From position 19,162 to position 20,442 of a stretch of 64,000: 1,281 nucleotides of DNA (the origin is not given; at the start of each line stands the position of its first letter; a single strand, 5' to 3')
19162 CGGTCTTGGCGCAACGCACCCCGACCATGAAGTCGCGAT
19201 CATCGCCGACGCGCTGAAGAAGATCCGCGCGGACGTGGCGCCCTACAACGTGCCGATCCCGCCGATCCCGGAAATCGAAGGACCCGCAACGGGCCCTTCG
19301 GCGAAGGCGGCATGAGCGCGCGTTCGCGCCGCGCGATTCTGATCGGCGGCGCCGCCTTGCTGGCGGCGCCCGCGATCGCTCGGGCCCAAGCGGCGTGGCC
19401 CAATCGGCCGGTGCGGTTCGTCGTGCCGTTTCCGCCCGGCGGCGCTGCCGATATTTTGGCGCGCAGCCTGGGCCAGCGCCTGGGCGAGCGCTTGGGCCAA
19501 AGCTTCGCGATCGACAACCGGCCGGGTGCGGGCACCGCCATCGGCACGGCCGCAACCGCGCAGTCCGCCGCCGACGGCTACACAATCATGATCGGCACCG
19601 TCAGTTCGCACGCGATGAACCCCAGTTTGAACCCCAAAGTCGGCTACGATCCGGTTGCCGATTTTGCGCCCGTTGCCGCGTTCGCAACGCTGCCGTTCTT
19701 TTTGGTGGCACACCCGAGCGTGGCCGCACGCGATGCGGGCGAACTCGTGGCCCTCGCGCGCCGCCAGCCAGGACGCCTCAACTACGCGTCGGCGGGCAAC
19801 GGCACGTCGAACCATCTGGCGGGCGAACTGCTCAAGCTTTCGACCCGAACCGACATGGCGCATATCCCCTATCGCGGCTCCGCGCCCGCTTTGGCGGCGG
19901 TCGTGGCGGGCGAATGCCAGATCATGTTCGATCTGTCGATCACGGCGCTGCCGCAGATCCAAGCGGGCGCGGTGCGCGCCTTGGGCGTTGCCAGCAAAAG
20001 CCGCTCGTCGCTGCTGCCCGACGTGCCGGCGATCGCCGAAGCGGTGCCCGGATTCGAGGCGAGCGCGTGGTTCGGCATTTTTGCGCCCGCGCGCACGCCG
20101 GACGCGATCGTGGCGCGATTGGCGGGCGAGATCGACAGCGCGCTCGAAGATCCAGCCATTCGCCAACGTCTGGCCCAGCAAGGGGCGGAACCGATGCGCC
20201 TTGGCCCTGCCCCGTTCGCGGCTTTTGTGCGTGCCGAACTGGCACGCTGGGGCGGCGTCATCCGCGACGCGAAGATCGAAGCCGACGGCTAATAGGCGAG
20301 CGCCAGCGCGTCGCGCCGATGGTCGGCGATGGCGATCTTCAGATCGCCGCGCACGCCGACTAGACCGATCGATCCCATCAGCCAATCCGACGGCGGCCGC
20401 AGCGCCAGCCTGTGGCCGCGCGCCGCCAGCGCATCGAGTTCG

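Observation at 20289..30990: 10 kb operon combining hydantoin/ureide-type enzymes with TRAP uptake, GGT and Fe-ADH: candidate undescribed catabolic pathway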

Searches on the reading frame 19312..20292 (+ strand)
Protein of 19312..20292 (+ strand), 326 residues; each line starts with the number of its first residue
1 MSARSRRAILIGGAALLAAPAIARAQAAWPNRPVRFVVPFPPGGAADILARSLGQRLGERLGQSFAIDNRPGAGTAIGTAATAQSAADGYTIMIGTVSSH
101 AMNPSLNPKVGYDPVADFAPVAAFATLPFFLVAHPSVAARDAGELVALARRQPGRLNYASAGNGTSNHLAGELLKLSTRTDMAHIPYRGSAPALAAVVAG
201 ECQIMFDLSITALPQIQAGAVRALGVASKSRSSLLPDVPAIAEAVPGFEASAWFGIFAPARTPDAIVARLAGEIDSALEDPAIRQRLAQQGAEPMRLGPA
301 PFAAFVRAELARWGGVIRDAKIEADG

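Call 65: search_protein_families(library=pfam, proteins=[window:19312-20292:+], max_evalue=0.05)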
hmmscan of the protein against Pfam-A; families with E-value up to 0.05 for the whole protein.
window:19312-20292:+ (326 aa): 1 family
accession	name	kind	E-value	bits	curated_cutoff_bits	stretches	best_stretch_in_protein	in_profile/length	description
PF03401.19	TctC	-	4.9e-70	236.6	27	1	50-319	2-271/274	Tripartite tricarboxylate transporter family receptor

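Call 66: search_protein_families(library=ncbifam, proteins=[window:19312-20292:+], max_evalue=0.01)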
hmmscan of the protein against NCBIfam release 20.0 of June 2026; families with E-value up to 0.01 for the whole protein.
window:19312-20292:+ (326 aa): 0 families
